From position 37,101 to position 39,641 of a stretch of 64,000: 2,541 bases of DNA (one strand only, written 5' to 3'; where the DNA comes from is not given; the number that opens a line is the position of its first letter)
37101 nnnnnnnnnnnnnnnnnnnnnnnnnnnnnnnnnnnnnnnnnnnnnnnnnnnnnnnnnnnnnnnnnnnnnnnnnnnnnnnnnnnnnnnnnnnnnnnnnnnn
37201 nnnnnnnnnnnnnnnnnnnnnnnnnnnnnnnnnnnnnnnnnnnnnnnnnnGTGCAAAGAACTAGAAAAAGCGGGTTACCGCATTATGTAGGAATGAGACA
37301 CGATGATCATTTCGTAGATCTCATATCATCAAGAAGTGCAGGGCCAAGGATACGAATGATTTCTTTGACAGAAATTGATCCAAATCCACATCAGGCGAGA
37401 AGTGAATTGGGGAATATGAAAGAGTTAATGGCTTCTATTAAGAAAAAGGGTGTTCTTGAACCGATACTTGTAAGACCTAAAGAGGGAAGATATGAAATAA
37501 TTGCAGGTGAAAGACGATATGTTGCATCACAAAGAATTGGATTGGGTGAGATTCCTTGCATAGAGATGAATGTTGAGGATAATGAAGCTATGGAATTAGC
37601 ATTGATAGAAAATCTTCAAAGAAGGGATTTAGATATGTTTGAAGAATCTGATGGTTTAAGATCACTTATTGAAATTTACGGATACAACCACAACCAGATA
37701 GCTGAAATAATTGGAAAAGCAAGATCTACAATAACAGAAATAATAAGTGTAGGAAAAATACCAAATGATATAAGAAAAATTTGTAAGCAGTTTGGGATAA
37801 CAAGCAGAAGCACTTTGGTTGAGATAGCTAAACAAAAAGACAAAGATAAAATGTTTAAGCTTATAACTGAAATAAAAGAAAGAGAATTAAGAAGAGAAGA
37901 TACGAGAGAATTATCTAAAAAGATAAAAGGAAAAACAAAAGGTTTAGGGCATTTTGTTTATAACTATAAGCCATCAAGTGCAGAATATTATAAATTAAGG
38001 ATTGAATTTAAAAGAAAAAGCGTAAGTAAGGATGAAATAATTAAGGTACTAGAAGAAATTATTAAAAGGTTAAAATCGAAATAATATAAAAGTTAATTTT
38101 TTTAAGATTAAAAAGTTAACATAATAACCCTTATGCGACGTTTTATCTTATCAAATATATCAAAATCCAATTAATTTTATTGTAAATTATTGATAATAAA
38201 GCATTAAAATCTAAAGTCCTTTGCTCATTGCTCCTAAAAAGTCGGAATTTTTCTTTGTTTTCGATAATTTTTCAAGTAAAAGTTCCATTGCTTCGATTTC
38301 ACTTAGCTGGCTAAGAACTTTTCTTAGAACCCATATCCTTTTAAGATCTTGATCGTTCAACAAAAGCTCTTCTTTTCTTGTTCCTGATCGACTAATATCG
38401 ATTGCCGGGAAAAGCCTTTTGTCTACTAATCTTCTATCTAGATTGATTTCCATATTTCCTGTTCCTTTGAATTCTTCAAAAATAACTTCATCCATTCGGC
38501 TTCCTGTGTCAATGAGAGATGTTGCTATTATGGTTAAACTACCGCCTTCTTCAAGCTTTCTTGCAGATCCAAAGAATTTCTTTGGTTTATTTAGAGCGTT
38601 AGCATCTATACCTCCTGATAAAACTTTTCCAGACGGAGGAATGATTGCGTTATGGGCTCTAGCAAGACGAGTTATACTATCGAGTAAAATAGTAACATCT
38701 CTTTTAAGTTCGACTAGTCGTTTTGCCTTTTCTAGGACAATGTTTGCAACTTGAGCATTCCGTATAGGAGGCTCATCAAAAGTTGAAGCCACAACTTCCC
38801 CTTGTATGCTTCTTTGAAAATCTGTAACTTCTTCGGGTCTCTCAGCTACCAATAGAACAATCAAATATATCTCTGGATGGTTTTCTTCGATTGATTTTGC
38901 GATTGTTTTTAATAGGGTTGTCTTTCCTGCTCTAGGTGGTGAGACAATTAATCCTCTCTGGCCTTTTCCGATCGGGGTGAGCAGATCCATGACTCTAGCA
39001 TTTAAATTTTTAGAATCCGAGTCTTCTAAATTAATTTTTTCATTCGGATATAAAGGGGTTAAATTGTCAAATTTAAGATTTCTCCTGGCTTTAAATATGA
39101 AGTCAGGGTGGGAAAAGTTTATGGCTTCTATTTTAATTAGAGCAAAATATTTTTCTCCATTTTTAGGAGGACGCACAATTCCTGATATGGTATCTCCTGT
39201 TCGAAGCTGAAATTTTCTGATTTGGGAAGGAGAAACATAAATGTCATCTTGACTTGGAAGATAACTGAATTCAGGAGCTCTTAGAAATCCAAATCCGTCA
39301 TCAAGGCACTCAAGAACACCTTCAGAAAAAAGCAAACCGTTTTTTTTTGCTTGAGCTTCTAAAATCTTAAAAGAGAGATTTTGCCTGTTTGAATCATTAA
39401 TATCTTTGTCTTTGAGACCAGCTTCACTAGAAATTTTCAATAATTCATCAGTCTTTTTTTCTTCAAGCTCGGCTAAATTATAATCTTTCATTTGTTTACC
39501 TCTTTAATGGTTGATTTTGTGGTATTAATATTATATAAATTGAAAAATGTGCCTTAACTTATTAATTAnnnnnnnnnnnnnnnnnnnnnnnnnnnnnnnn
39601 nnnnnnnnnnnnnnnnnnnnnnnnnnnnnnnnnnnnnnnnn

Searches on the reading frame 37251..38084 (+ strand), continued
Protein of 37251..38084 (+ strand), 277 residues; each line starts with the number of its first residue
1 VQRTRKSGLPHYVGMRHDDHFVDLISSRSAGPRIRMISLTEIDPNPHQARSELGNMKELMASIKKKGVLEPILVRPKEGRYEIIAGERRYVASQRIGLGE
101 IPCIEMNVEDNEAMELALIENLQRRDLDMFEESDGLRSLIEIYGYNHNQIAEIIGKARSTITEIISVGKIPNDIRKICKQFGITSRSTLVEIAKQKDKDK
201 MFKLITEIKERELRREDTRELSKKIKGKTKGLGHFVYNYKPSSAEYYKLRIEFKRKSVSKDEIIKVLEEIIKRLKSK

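Call 72: search_protein_representatives(protein=window:37251-38084:+)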
Query: 277 residues. Proteins with E-value up to 0.001 (for the whole library): 68642; up to 1e-10: 31173; up to 1e-30: 169. The best 150 are listed.
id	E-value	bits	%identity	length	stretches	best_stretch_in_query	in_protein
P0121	2.4e-104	364.7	65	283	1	3-275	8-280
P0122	4.1e-68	246.0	44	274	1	6-276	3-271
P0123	1.6e-66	240.8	57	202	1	1-196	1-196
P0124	2.9e-66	239.9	44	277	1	5-276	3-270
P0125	4.5e-65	236.0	44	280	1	5-274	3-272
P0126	4.5e-64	232.8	42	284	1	6-275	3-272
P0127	4.8e-64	232.6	53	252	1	34-275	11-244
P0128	3.3e-63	229.9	43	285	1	5-276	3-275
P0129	2.5e-62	227.0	44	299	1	2-276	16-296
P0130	3.3e-62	226.6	41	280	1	6-273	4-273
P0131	3.1e-61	223.4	43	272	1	5-273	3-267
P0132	4.5e-60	219.6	42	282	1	4-276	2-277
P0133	1.1e-59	218.4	42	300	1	7-274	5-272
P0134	1.2e-59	218.3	43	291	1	6-267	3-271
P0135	2.7e-58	213.8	47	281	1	6-219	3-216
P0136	3.7e-56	206.8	41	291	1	5-275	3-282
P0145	8.8e-53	195.7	42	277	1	6-275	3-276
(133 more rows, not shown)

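Call 75: list_cluster_members(proteins=[P0122, P0124, P0125, P0126, P0128, P0129, P0130, P0131, P0136, P0145])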
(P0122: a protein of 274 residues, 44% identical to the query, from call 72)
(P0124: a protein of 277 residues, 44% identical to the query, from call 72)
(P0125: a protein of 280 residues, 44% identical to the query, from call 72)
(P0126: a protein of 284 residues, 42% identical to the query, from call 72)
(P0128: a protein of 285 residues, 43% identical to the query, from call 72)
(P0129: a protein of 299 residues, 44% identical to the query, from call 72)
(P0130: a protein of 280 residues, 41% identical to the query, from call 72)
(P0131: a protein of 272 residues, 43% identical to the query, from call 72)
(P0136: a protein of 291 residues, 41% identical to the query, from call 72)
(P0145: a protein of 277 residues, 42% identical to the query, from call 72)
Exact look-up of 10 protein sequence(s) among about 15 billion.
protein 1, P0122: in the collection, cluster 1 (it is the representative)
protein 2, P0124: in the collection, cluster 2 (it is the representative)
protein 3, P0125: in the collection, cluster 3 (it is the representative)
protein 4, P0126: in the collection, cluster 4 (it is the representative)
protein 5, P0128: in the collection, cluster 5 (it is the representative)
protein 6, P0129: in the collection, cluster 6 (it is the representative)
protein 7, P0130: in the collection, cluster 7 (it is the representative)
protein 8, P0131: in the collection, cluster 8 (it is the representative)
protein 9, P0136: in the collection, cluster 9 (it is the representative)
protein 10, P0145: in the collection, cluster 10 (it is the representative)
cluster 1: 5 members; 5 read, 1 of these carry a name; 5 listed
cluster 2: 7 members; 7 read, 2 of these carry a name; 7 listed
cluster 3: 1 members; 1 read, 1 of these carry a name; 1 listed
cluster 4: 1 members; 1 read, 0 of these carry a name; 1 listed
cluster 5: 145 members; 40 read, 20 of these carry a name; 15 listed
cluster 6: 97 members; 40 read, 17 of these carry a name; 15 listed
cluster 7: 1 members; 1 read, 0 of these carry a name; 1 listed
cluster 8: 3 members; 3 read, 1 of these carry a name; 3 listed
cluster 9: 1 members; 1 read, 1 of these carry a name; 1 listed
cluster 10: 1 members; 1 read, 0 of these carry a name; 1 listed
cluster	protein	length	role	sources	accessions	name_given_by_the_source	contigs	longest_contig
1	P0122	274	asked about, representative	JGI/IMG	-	-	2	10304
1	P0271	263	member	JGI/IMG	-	ParB family chromosome partitioning protein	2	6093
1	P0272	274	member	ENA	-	-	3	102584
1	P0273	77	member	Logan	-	-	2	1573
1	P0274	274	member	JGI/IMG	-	-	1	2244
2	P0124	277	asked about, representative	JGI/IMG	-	ParB family chromosome partitioning protein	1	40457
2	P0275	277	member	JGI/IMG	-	ParB family chromosome partitioning protein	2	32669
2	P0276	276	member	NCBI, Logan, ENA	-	-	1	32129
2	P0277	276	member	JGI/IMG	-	-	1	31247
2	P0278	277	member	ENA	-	-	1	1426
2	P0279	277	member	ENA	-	-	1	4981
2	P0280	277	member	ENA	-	-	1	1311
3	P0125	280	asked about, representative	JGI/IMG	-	ParB family chromosome partitioning protein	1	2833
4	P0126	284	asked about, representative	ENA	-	-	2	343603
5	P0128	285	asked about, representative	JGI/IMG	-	ParB family transcriptional regulator, chromosome partitioning protein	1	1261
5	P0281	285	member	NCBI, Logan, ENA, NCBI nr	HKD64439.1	MAG TPA: ParB/RepB/Spo0J family partition protein [Candidatus Acidoferrales bacterium] | ParB/RepB/Spo0J family partition protein [Candidatus Acidoferrales bacterium]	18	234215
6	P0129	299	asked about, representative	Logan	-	-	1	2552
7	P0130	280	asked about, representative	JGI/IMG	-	-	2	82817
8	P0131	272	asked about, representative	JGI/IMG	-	ParB family chromosome partitioning protein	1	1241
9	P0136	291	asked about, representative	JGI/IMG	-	ParB family transcriptional regulator, chromosome partitioning protein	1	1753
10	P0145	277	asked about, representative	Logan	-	-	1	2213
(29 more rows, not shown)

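Call 76: find_encoding_contigs(protein=P0281, flank=5000, max_places=3)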
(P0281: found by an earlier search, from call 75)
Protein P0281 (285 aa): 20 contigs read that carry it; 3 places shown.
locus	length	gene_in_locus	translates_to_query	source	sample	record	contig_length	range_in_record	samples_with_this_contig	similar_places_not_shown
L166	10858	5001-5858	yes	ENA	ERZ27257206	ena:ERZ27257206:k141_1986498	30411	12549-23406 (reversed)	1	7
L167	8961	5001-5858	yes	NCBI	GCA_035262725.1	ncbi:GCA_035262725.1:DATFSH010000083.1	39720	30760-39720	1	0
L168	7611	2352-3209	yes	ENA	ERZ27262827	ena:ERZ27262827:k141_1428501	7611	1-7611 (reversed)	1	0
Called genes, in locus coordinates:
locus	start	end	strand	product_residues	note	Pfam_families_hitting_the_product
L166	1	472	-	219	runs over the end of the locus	PF01618:MotA_ExbB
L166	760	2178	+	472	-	PF00919:UPF0004, PF04055:Radical_SAM, PF01938:TRAM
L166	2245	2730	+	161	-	PF02577:BFN_dom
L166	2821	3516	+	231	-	PF14366:DUF4410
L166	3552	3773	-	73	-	-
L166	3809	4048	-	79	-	-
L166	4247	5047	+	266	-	PF00142:Fer4_NifH (weak), PF01656:CbiA, PF02374:ArsA_ATPase (weak), PF06564:CBP_BcsQ, PF09140:MipZ, PF10609:ParA (weak), PF13614:AAA_31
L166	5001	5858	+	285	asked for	PF02195:ParB_N, PF17762:HTH_ParB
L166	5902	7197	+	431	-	PF07690:MFS_1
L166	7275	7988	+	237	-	PF03575:Peptidase_S51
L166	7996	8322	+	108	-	-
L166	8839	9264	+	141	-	PF01476:LysM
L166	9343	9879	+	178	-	-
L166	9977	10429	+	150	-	-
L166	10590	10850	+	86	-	PF04226:Transgly_assoc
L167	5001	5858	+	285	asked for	PF02195:ParB_N, PF17762:HTH_ParB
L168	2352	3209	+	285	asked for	PF02195:ParB_N, PF17762:HTH_ParB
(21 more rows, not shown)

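Call 80: find_encoding_contigs(protein=P0124, flank=4000, max_places=2)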
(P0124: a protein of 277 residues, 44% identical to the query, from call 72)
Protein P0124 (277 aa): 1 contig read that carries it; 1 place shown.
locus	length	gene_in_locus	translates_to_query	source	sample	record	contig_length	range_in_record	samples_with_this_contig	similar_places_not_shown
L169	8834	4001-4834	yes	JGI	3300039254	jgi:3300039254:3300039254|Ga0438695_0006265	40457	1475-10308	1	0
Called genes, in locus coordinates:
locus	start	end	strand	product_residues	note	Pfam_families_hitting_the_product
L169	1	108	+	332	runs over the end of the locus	PF01193:RNA_pol_L, PF01000:RNA_pol_A_bac, PF03118:RNA_pol_A_CTD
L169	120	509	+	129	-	PF01196:Ribosomal_L17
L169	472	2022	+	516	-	PF03413:PepSY (faint), PF01447:Peptidase_M4, PF02868:Peptidase_M4_C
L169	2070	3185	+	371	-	PF03576:Peptidase_S58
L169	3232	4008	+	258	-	PF02374:ArsA_ATPase (weak), PF06564:CBP_BcsQ, PF09140:MipZ, PF10609:ParA, PF13614:AAA_31, PF00142:Fer4_NifH, PF01656:CbiA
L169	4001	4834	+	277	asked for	PF02195:ParB_N, PF17762:HTH_ParB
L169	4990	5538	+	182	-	-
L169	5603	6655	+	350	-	PF01063:Aminotran_4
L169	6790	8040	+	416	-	PF00275:EPSP_synthase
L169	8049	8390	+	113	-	PF11969:DcpS_C, PF01230:HIT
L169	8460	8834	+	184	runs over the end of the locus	PF07638:Sigma70_ECF (weak), PF04542:Sigma70_r2, PF08281:Sigma70_r4_2, PF04545:Sigma70_r4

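Call 81: find_encoding_contigs(protein=P0126, flank=4000, max_places=2)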
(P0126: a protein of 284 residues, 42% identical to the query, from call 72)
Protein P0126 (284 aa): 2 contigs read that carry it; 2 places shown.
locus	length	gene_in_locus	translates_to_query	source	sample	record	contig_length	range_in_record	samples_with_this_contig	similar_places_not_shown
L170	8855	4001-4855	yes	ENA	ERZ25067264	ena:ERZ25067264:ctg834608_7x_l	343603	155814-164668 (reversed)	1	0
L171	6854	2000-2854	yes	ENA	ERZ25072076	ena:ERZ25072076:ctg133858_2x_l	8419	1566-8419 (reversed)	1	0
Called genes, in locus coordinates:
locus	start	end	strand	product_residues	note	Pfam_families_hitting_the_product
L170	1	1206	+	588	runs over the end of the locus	PF02463:SMC_N, PF13476:AAA_23, PF13304:AAA_21 (faint)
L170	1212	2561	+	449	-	PF00919:UPF0004, PF04055:Radical_SAM, PF01938:TRAM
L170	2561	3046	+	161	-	PF02577:BFN_dom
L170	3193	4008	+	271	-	PF00142:Fer4_NifH (weak), PF01656:CbiA, PF02374:ArsA_ATPase (weak), PF06564:CBP_BcsQ, PF09140:MipZ, PF10609:ParA, PF13614:AAA_31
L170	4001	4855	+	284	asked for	PF02195:ParB_N, PF17762:HTH_ParB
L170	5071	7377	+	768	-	PF03739:LptF_LptG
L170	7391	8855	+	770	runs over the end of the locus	PF03739:LptF_LptG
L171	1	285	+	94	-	?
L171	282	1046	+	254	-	PF02577:BFN_dom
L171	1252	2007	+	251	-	PF00142:Fer4_NifH (weak), PF01656:CbiA, PF02374:ArsA_ATPase (weak), PF06564:CBP_BcsQ, PF09140:MipZ, PF10609:ParA, PF13614:AAA_31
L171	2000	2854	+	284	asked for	PF02195:ParB_N, PF17762:HTH_ParB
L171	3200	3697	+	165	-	PF03739:LptF_LptG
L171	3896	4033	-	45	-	-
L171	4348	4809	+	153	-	PF03739:LptF_LptG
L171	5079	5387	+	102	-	PF03739:LptF_LptG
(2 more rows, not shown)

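Call 83: find_encoding_contigs(protein=P0272, flank=4000, max_places=3)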
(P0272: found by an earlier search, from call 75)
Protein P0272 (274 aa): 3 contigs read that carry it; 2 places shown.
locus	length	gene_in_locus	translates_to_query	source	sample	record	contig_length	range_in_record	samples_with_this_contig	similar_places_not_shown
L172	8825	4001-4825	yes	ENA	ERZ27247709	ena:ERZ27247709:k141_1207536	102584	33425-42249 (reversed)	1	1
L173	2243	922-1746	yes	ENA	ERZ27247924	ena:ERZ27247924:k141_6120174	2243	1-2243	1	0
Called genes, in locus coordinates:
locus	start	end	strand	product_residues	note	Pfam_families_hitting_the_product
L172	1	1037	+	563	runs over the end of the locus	PF02463:SMC_N, PF13476:AAA_23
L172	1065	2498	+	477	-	PF00919:UPF0004, PF04055:Radical_SAM, PF01938:TRAM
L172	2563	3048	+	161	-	PF02577:BFN_dom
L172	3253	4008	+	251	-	PF00142:Fer4_NifH (weak), PF01656:CbiA, PF02374:ArsA_ATPase (weak), PF06564:CBP_BcsQ (weak), PF09140:MipZ (weak), PF10609:ParA (weak), PF13614:AAA_31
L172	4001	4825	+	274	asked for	PF02195:ParB_N, PF17762:HTH_ParB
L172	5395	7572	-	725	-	PF03065:Glyco_hydro_57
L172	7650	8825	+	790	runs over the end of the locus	PF03739:LptF_LptG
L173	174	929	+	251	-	PF00142:Fer4_NifH (weak), PF01656:CbiA, PF02374:ArsA_ATPase (weak), PF06564:CBP_BcsQ (weak), PF09140:MipZ (weak), PF10609:ParA (weak), PF13614:AAA_31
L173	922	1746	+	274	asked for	PF02195:ParB_N, PF17762:HTH_ParB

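Call 84: find_encoding_contigs(protein=P0130, flank=4000, max_places=3)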
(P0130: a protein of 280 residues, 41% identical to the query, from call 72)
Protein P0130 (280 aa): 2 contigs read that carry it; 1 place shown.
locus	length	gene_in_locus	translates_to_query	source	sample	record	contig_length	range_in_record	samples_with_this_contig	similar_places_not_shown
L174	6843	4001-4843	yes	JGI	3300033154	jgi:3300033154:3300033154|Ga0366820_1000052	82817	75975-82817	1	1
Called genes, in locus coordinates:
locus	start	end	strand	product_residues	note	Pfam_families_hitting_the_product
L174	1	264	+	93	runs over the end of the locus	PF00216:Bac_DNA_binding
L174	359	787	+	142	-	PF11969:DcpS_C (weak), PF01230:HIT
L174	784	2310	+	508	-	PF00919:UPF0004, PF04055:Radical_SAM, PF01938:TRAM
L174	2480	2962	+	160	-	PF02577:BFN_dom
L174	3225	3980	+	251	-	PF00142:Fer4_NifH (weak), PF01656:CbiA, PF02374:ArsA_ATPase, PF06564:CBP_BcsQ (weak), PF09140:MipZ, PF10609:ParA, PF13614:AAA_31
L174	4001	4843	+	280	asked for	PF02195:ParB_N, PF17762:HTH_ParB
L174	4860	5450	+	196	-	-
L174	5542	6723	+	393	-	PF00534:Glycos_transf_1, PF13524:Glyco_trans_1_2 (faint), PF20706:GT4-conflict, PF13692:Glyco_trans_1_4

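Call 86: search_protein_families(library=ncbifam, proteins=[window:37251-38084:+], max_evalue=0.00001)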
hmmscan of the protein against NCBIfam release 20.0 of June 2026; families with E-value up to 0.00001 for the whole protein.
window:37251-38084:+ (277 aa): 6 families
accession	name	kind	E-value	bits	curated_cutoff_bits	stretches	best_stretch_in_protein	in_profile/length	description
TIGR04285.1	nucleoid_noc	exception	1.2e-44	152.6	315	1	34-227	2-196/255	nucleoid occlusion protein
TIGR00180.1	parB_part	domain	2.7e-40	138.1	58.45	1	34-198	5-177/186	ParB/RepB/Spo0J family partition protein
TIGR03734.1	PRTRC_parB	hypoth_equivalog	2.9e-22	78.9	278.6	1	45-175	7-141/555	PRTRC system ParB family protein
TIGR03454.1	partition_RepB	equivalog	4.7e-15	55.8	201.5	1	30-196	60-230/325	plasmid partitioning protein RepB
NF010440.0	PRK13866.1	equivalog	1.4e-10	40.9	522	1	56-215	90-251/336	plasmid partitioning protein RepB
NF010406.0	PRK13832.1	subfamily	8.4e-09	34.5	640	1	44-156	17-131/578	plasmid partitioning protein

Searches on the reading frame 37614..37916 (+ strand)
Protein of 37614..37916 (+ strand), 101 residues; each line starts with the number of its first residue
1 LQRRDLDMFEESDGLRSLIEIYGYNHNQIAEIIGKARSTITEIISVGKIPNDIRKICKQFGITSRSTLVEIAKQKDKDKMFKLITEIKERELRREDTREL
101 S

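Call 38: search_solved_structures(query=window:37614-37916:+, show_alignments=5, max_evalue=0.01)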
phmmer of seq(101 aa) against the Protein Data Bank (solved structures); distinct sequences matched with E-value up to 0.01: 11.
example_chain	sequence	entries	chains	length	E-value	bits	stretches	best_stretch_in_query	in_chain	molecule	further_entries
7ng0_A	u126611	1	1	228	6.4e-10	42.3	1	1-98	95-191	Nucleoid occlusion protein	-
7nfu_A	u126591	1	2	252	7e-10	42.2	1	1-98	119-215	Nucleoid occlusion protein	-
6y93_A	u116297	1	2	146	1.1e-06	31.9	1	1-98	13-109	Nucleoid occlusion protein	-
7ol9_A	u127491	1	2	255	2.7e-06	30.7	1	1-98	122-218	Nucleoid occlusion protein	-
8vd6_A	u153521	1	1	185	1.2e-05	28.6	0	6-57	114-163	CAP REPEAT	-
7bnk_A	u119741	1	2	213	2.7e-05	27.5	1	1-63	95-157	ParB family protein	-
7o0n_A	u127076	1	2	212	2.8e-05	27.5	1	1-63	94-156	ParB family protein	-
7bnr_A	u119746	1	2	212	2.9e-05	27.4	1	1-63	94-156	ParB family protein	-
1vz0_A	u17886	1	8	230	0.00012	25.4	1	1-82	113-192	Chromosome-partitioning protein Spo0J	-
6sdk_A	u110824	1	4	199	0.0013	22.1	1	1-92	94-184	Stage 0 sporulation protein J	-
6s6h_A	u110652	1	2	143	0.0041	20.5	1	1-64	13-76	Chromosome-partitioning protein ParB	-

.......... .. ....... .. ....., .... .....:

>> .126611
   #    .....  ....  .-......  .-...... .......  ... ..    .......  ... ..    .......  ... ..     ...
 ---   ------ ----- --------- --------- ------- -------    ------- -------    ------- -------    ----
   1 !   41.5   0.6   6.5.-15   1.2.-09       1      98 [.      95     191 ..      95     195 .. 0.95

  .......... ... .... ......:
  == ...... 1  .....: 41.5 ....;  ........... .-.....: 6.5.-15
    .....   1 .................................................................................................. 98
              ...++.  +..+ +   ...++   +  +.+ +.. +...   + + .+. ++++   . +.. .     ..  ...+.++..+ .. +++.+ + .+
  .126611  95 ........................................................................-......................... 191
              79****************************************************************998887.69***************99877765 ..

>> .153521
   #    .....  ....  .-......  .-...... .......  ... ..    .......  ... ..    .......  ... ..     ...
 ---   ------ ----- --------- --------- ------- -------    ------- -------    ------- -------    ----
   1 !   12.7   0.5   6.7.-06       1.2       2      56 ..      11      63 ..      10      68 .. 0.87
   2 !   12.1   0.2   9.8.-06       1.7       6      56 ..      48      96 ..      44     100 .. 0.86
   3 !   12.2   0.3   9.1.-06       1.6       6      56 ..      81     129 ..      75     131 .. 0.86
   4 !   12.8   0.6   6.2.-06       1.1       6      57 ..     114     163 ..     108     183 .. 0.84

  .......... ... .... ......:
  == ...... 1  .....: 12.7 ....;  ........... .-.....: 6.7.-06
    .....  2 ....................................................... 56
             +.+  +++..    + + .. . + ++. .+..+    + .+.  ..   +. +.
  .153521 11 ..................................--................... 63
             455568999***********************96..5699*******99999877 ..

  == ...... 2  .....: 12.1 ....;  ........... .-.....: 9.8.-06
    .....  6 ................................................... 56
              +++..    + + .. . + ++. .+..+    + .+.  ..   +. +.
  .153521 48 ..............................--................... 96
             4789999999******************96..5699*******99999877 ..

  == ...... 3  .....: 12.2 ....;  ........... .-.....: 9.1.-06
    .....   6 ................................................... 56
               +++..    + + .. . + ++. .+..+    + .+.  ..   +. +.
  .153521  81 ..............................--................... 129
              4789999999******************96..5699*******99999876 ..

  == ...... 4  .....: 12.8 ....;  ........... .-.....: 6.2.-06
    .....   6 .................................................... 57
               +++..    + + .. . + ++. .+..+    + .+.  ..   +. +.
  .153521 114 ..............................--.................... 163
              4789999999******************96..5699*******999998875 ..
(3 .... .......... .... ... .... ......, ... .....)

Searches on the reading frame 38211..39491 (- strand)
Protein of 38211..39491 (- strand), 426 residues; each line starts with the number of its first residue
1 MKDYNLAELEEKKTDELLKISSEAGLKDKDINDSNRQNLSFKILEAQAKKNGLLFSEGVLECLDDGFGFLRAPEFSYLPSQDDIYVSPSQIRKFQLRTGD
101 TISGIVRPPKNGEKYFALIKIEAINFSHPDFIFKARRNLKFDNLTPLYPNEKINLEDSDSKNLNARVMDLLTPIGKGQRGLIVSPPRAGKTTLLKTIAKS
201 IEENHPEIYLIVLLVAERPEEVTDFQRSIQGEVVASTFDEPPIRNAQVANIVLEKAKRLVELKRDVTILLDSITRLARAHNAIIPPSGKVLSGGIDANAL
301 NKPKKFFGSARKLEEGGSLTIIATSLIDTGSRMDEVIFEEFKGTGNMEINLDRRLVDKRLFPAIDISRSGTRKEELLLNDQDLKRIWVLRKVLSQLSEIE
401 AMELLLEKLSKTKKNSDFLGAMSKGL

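Call 7: search_protein_families(library=pfam, proteins=[window:38211-39491:-])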
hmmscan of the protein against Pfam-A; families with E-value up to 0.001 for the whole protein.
window:38211-39491:- (426 aa): 4 families
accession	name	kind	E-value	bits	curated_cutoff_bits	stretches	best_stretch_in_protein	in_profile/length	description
PF07497.18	Rho_RNA_bind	-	4.1e-32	110.2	27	1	57-130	2-73/73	Rho termination factor, RNA-binding domain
PF00006.31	ATP-synt_ab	-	3e-26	92.8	29.5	1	166-369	3-211/213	ATP synthase alpha/beta family, nucleotide-binding domain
PF07498.18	Rho_N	-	1.7e-06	28.3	24.9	1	8-52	1-43/43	Rho termination factor, N-terminal domain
PF19568.5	Spore_III_AA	-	0.00057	19.5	27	1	164-220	131-188/306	Sporulation stage III, protein AA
